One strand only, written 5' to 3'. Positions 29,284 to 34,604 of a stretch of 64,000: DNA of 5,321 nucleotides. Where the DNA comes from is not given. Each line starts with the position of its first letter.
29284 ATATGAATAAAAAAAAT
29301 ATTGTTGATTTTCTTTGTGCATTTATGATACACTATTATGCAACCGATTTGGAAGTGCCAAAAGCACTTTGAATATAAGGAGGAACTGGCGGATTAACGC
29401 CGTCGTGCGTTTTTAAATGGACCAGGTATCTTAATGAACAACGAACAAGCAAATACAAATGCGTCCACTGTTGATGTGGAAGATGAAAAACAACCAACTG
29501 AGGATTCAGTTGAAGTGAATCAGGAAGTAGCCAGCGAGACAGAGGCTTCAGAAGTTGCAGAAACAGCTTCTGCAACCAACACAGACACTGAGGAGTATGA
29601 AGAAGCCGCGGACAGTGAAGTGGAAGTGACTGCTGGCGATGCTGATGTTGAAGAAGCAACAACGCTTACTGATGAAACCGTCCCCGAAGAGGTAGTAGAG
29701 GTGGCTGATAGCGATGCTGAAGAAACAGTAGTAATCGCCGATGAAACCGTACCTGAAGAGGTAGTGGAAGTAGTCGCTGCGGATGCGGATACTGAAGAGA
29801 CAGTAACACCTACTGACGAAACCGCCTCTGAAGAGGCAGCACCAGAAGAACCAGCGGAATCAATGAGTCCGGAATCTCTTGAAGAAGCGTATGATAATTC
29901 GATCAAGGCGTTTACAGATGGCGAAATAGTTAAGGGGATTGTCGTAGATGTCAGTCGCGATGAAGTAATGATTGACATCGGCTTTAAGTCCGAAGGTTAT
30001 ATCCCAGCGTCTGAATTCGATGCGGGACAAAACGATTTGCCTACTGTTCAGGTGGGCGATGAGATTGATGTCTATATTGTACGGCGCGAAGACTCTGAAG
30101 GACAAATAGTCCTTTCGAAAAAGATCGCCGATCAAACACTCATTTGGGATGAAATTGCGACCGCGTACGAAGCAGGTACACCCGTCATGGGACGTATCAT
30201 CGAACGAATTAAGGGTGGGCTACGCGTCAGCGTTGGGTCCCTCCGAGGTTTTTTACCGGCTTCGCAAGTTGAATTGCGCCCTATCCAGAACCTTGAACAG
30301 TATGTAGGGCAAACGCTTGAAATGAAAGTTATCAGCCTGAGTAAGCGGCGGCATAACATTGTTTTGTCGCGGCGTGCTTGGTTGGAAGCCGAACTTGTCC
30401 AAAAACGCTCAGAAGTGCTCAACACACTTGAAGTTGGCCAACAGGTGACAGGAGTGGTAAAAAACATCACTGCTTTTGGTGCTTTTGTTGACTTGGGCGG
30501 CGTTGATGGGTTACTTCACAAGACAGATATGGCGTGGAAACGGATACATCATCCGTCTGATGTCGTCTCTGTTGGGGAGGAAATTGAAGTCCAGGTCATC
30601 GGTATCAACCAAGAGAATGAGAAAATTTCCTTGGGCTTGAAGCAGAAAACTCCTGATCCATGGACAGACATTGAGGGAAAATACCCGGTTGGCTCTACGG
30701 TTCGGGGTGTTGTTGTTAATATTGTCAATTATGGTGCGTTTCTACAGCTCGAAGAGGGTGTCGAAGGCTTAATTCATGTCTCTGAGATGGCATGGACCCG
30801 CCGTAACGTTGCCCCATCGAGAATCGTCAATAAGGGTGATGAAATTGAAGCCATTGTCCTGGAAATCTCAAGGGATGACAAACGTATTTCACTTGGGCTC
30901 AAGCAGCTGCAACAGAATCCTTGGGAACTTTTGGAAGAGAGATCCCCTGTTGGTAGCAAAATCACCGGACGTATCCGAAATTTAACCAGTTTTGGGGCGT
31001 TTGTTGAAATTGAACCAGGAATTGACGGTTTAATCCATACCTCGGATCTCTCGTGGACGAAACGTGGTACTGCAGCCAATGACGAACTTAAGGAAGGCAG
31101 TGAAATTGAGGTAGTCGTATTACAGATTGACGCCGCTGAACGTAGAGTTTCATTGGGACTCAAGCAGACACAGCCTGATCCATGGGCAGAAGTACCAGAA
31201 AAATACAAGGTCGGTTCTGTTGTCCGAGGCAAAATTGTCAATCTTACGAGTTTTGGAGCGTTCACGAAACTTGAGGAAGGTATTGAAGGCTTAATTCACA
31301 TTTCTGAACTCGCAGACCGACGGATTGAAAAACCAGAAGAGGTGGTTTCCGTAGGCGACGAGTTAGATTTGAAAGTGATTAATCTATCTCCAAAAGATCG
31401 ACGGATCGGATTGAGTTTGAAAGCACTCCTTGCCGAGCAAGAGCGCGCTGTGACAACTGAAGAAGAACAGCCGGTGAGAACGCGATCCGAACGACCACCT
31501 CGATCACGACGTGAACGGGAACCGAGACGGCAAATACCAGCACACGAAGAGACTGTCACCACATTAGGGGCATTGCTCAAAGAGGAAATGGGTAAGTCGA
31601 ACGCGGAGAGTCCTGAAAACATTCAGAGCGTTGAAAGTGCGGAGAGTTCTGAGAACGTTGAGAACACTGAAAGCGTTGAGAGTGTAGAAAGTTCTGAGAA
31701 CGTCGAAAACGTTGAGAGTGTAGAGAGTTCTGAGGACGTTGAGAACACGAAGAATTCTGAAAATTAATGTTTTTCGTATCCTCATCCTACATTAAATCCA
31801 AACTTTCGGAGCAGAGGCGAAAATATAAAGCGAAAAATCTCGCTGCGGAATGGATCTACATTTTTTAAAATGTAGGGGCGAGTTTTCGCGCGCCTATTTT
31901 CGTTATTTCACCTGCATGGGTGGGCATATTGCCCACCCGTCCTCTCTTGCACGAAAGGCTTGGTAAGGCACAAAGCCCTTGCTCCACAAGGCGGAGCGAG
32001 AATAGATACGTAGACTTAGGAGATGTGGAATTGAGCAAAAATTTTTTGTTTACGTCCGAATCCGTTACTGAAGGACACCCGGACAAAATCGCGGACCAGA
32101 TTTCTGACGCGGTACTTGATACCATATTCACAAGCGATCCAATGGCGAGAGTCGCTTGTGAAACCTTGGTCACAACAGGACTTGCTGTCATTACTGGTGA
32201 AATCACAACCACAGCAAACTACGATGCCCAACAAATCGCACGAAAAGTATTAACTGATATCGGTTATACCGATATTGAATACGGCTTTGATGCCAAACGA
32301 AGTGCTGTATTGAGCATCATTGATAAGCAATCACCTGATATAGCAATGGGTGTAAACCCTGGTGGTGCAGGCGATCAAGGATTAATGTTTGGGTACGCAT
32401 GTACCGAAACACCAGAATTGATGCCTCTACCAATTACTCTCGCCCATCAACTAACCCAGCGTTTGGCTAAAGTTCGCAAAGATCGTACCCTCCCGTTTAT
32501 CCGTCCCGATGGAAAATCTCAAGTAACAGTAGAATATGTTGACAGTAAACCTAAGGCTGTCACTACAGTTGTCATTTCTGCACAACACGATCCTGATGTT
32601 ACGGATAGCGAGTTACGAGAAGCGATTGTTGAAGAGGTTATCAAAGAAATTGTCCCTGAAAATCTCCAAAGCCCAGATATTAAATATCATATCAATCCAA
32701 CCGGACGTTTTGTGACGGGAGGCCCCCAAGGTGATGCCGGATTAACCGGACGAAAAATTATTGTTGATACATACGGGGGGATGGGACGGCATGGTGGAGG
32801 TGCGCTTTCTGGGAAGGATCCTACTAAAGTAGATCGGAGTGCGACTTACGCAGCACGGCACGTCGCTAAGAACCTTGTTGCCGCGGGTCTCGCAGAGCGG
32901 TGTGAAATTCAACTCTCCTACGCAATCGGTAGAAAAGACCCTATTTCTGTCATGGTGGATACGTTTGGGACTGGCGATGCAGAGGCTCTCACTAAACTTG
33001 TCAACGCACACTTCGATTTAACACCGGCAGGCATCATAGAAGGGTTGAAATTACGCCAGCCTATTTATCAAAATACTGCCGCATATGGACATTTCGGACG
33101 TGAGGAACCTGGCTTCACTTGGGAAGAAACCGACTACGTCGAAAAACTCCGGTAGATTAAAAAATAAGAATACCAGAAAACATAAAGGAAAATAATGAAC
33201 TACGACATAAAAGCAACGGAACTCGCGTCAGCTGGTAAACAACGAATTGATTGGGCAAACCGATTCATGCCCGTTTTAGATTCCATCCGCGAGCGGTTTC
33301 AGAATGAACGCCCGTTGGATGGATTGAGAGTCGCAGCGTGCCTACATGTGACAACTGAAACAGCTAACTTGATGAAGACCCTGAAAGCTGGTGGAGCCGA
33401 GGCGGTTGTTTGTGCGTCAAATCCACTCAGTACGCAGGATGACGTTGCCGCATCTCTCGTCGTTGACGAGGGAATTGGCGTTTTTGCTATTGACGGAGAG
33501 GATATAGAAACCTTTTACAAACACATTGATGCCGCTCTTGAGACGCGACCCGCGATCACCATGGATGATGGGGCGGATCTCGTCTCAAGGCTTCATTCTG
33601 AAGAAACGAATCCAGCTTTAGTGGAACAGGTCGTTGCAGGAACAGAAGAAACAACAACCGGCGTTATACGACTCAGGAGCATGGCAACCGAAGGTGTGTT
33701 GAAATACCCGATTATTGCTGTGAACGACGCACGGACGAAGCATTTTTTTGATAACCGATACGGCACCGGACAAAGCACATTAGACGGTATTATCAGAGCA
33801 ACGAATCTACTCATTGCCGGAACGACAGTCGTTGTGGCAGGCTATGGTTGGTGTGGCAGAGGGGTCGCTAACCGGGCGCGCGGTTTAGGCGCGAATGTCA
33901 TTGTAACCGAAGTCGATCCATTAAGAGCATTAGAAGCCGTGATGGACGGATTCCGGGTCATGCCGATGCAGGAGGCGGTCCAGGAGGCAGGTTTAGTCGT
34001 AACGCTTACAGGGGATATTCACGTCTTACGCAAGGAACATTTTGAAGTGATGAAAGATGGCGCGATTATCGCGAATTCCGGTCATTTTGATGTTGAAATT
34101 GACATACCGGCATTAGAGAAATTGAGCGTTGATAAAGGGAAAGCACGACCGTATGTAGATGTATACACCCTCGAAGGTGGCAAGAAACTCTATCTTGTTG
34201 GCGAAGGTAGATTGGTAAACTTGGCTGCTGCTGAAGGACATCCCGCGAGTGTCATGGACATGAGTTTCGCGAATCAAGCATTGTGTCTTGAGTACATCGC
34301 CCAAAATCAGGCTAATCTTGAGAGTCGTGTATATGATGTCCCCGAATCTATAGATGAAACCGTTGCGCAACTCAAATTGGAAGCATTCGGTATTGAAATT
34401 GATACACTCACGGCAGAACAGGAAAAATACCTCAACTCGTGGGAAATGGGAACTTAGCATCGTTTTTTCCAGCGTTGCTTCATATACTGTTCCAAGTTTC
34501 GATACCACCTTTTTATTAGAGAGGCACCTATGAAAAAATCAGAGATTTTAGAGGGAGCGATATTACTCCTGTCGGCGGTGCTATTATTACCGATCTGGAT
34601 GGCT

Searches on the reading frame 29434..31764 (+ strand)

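Call 70: search_protein_families(library=pfam, proteins=[window:29434-31764:+], max_evalue=0.00001)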
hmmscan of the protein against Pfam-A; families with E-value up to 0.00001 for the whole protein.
window:29434-31764:+ (777 aa): 5 families
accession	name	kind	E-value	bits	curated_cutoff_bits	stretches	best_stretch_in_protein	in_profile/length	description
PF00575.29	S1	-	1.7e-100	329.9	22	6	590-663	1-74/74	S1 RNA binding domain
PF23459.1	S1_RRP5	-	6.2e-27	94.4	27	0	592-662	2-72/72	RRP5 S1 domain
PF21710.3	Spt6_S1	-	2.3e-10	41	27.5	0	587-662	10-86/91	Spt6, S1/OB domain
PF13509.12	S1_2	-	3.3e-09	37.2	21.8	0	334-380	1-46/61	S1 domain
PF17092.11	PCB_OB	-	3.6e-07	31.4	27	0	417-471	29-93/111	Penicillin-binding protein OB-like domain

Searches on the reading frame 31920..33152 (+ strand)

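Call 69: search_protein_families(library=pfam, proteins=[window:31920-33152:+], max_evalue=0.00001)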
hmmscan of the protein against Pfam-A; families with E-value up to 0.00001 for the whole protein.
window:31920-33152:+ (411 aa): 3 families
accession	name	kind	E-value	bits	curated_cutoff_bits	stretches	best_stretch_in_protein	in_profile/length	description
PF02773.21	S-AdoMet_synt_C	-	3.4e-65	218.6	25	1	267-402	2-137/138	S-adenosylmethionine synthetase, C-terminal domain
PF02772.21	S-AdoMet_synt_M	-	7.2e-50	168.6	29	1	149-264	3-120/120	S-adenosylmethionine synthetase, central domain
PF00438.25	S-AdoMet_synt_N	-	2.3e-41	140.8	33.1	1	41-139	1-99/99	S-adenosylmethionine synthetase, N-terminal domain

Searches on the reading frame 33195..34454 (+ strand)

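Call 69: search_protein_families(library=pfam, proteins=[window:33195-34454:+], max_evalue=0.00001)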
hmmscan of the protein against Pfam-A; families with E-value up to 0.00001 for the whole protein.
window:33195-34454:+ (420 aa): 4 families
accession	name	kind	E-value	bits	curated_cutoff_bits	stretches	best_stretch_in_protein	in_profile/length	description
PF05221.23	AdoHcyase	-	8.6e-59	199.5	25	2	2-136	1-139/299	S-adenosyl-L-homocysteine hydrolase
PF00670.27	AdoHcyase_NAD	-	2.3e-52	177.8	27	1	187-347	1-161/162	S-adenosyl-L-homocysteine hydrolase, NAD binding domain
PF02826.25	2-Hacid_dh_C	-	4.4e-10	39.6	25.1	1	206-325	33-155/178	D-isomer specific 2-hydroxyacid dehydrogenase, NAD binding domain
PF07991.19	KARI_N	-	2.8e-09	37.2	20.6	1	207-302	2-101/165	Acetohydroxy acid isomeroreductase, NADPH-binding domain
